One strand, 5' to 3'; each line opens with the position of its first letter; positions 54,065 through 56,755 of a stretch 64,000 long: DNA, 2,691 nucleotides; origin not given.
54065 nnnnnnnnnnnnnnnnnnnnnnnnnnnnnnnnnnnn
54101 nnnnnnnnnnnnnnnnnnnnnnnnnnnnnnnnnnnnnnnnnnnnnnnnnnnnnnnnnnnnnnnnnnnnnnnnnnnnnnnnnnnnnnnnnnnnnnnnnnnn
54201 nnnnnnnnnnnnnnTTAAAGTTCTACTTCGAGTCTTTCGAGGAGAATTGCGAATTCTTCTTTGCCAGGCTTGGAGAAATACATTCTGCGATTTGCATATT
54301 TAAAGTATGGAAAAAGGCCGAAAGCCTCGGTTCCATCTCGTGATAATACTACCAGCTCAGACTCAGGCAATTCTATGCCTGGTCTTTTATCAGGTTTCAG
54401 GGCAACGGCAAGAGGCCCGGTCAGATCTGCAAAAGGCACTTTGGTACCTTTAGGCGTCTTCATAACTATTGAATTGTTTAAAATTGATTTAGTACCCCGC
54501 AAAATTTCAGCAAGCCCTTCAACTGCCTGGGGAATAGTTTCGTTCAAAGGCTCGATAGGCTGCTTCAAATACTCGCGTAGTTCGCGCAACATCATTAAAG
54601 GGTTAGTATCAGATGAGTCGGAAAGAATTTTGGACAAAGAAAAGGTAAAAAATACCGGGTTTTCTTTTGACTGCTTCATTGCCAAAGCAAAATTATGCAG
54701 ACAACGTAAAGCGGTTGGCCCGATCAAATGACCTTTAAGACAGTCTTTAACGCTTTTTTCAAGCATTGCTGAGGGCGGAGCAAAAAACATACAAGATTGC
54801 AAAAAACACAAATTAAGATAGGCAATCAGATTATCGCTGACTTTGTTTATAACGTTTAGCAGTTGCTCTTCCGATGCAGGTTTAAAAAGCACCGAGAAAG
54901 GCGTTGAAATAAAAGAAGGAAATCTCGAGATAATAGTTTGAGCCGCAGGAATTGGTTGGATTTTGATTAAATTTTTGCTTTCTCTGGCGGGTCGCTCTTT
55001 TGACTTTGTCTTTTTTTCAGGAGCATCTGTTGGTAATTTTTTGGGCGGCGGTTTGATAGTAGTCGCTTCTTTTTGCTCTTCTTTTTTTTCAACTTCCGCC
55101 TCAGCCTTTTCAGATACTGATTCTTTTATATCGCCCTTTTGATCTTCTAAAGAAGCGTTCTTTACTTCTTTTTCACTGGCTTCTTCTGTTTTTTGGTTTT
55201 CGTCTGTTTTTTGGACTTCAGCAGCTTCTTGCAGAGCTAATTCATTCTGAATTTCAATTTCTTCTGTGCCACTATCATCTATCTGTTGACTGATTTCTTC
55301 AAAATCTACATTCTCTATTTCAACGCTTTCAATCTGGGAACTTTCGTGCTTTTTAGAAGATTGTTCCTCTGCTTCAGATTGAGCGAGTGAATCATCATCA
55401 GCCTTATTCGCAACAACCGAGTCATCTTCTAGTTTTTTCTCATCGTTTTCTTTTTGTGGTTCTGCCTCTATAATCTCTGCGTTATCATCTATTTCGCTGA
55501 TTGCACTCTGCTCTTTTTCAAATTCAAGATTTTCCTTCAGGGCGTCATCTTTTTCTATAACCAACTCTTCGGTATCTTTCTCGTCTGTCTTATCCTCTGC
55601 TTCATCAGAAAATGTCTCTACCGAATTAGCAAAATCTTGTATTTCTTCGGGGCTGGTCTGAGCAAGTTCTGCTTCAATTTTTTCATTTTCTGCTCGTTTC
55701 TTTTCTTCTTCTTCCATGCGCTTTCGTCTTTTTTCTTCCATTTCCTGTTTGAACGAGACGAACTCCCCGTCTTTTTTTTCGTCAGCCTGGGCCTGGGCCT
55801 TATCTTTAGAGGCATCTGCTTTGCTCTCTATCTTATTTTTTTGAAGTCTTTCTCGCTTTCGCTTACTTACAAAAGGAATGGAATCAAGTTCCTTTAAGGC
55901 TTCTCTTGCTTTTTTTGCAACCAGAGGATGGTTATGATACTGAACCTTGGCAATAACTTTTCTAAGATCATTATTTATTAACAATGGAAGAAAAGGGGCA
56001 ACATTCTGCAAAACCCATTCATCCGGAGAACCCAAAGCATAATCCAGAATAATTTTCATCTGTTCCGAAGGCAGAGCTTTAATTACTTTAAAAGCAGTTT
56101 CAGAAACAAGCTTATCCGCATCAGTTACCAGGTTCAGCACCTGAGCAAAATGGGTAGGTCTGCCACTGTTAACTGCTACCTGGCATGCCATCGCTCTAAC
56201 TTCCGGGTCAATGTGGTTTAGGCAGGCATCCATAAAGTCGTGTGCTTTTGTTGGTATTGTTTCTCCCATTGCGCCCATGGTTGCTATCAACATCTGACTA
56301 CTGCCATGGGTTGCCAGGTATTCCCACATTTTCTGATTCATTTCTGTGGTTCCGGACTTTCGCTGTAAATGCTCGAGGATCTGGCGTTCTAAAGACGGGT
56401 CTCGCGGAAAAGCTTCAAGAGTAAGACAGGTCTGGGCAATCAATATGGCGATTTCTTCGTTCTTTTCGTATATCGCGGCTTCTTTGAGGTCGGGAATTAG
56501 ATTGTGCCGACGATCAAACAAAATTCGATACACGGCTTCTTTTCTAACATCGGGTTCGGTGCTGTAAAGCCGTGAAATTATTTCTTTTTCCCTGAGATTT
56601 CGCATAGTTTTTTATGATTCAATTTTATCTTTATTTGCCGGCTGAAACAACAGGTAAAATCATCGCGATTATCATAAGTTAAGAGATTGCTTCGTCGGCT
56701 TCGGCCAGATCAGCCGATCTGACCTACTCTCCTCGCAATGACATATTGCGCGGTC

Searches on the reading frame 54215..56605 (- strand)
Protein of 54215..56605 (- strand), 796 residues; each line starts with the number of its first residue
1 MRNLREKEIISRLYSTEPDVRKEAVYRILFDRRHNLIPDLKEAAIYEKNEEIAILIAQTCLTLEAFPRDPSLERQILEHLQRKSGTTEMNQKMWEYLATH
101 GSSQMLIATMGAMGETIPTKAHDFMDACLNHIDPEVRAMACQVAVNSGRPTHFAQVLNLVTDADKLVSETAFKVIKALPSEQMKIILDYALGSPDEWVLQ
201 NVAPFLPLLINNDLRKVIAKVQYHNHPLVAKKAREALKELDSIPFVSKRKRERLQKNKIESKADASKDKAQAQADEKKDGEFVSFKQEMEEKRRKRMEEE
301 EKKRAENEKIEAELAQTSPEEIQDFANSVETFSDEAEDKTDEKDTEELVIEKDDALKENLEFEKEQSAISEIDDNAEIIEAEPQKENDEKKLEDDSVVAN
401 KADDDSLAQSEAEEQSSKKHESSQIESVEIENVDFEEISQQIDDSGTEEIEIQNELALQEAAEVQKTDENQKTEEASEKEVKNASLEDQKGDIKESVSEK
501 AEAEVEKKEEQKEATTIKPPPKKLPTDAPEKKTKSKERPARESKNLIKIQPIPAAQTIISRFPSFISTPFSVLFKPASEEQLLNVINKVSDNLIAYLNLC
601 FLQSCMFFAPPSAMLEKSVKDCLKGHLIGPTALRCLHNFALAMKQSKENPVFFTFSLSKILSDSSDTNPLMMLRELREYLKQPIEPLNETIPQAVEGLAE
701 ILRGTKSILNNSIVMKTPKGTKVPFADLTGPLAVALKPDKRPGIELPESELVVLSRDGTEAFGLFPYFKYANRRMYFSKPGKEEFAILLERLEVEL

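Call 23: search_protein_families(library=pfam, proteins=[window:54215-56605:-], max_evalue=0.0001)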
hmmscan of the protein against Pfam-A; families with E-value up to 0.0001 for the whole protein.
window:54215-56605:- (796 aa): 1 family
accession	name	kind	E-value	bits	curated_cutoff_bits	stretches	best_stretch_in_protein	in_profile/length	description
PF13646.12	HEAT_2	-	1.2e-07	32.3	27.7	1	126-202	6-82/88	HEAT repeats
